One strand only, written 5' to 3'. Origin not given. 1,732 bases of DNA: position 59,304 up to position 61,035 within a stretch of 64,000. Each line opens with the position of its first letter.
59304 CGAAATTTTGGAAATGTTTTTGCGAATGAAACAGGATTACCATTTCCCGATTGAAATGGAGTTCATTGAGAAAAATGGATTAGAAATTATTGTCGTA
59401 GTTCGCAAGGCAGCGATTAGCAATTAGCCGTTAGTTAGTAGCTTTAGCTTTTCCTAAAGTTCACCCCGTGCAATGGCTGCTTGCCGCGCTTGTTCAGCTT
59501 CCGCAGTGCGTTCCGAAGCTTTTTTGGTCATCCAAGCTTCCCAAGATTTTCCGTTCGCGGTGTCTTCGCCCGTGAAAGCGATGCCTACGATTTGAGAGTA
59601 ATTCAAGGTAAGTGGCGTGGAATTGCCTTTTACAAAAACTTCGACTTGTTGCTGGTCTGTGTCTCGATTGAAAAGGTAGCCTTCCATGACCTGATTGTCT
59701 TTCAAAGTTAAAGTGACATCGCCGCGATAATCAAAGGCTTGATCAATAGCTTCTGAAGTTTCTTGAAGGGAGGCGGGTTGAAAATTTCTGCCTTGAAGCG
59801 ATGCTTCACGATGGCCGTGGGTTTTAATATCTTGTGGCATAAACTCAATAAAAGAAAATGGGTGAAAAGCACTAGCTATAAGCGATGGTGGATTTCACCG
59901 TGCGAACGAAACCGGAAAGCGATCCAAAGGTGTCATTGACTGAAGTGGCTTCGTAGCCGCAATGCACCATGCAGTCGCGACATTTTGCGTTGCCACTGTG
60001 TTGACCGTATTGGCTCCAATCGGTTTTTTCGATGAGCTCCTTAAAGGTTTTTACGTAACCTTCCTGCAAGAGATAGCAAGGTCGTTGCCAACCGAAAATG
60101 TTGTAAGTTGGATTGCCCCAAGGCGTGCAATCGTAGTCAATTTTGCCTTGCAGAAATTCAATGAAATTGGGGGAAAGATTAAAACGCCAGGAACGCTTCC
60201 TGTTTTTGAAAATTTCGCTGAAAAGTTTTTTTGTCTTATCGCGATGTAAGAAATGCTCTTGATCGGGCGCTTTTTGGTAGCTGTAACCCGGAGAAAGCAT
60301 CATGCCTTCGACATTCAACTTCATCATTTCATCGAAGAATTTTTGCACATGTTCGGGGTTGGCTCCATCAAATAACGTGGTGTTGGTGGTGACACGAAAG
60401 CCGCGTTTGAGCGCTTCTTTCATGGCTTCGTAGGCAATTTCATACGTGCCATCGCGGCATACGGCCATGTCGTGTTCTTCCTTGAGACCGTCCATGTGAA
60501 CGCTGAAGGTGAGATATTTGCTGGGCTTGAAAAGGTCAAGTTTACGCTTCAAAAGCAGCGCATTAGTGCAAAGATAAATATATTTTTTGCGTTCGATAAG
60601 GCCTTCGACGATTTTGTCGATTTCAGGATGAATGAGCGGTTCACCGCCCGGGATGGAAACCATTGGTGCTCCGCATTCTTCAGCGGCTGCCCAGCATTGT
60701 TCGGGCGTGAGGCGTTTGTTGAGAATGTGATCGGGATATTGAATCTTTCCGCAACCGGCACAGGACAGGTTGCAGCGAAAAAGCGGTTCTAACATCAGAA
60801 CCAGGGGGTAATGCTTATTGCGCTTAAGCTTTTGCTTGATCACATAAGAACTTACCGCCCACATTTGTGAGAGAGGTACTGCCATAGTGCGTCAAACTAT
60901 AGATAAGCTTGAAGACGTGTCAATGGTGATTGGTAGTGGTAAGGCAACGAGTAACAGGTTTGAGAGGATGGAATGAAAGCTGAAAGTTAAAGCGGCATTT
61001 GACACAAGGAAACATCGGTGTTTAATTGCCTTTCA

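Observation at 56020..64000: Six-gene family of Ala-rich helical proteins related only at their ends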

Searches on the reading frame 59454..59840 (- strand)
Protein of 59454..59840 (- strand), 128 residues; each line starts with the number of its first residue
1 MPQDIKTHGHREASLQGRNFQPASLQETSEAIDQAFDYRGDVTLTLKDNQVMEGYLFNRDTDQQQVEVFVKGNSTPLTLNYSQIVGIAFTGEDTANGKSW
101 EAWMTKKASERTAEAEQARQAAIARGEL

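Call 89: search_protein_families(library=pfam, proteins=[window:59454-59840:-], max_evalue=0.01)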
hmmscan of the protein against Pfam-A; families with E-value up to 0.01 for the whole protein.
window:59454-59840:- (128 aa): 1 family
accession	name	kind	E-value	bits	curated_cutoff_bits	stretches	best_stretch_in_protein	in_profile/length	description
PF07073.17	ROF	-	0.0046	17.5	27.6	1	38-88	16-67/80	Modulator of Rho-dependent transcription termination (ROF)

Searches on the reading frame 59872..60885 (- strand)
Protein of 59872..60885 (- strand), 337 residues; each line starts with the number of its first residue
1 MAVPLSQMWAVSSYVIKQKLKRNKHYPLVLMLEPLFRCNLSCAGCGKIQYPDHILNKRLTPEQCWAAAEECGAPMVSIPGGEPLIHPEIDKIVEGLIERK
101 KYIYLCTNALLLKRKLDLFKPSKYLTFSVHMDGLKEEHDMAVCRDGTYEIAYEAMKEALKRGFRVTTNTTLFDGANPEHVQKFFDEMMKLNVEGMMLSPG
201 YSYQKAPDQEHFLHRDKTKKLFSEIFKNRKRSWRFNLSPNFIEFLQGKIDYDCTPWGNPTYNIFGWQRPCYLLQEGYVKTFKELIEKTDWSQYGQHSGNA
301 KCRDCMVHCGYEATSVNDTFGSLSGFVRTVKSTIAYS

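Call 48: find_related_loci(query=window:59872-60885:-, collection=genome_contigs, flank=10000)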
Query window:59872-60885:- (337 aa) in genome_contigs; peptide patterns used: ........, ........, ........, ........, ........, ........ (x = any residue, [..] = any of these).
600 stretches matched a pattern (row limit reached: there are more); 591 encode a relative of the query (tblastn E <= 1e-3); the best 80 are kept; 80 distinct loci.
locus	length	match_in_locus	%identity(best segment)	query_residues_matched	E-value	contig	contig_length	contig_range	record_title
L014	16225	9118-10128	83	1-337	0e+0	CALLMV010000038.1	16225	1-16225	MAG: uncultured Verrucomicrobiae bacterium isolate N1_Bin_METABAT__278_1 genome assembly, contig: c_000001892012, whole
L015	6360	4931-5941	81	1-337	0e+0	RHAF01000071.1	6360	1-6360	MAG: Verrucomicrobia bacterium isolate WBA_2_086 contig_100_70, whole genome shotgun sequence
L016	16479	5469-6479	80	1-337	0e+0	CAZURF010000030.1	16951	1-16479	MAG TPA_asm: uncultured Akkermansia sp. isolate binchicken_co298_345 genome assembly, contig: NODE_6279_length_16951_cov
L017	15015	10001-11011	80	1-337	0e+0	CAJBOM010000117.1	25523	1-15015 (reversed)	MAG: uncultured Verrucomicrobia bacterium isolate Loc080925-7m_bin-0087 genome assembly, contig: bin-0087:117/218, whole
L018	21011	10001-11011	79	1-337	0e+0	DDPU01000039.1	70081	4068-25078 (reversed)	MAG TPA_asm: Verrucomicrobia bacterium UBA2460 UBA2460_contig_1017, whole genome shotgun sequence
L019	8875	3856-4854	80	3-335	0e+0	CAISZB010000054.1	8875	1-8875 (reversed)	MAG: uncultured Verrucomicrobium sp. isolate I3b_bin-317 genome assembly, contig: bin-317:054/593, whole genome shotgun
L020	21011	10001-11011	77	1-337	0e+0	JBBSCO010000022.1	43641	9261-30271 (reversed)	MAG: Candidatus Methylacidiphilales bacterium isolate metawrap_la6_25 metawrap_la6_25_K_96348_L_43641_cov_28.5252, whole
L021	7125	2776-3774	78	3-335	0e+0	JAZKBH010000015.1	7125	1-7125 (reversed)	MAG: Verrucomicrobiota bacterium isolate ADI_H3L2_1_122_18_3-bin069 ADIH3L21_B069_0_000000000015, whole genome shotgun s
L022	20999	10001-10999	77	3-335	0e+0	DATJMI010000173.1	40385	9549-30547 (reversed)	MAG TPA_asm: Candidatus Methylacidiphilales bacterium isolate SMAG_U14831 k141_2574302, whole genome shotgun sequence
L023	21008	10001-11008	76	1-336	0e+0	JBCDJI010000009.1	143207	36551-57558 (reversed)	MAG: Verrucomicrobiota bacterium isolate P01_H01_bin.31 k141_936117_length_143207_cov_20.3038, whole genome shotgun sequ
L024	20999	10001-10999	77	3-335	0e+0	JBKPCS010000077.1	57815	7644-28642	MAG: bacterium isolate GB_EKS_MAG_00045 GB_EKS_000001547159, whole genome shotgun sequence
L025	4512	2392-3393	75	1-335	0e+0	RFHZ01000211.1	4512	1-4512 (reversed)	MAG: Nitrospinota bacterium isolate J063 k99_337112, whole genome shotgun sequence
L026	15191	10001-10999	76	1-334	0e+0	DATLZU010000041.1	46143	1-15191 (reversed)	MAG TPA_asm: Nitrospiraceae bacterium isolate SMAG_U13307 k141_63049, whole genome shotgun sequence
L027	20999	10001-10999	76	1-334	0e+0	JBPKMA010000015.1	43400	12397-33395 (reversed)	MAG: Nitrospiraceae bacterium isolate QQ_201912_bins_196 QQ_201912_bins_196_scaffold_15, whole genome shotgun sequence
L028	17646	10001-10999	74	1-334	0e+0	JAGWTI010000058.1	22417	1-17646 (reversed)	MAG: Nitrospirota bacterium isolate REEB37 contig-150_2842, whole genome shotgun sequence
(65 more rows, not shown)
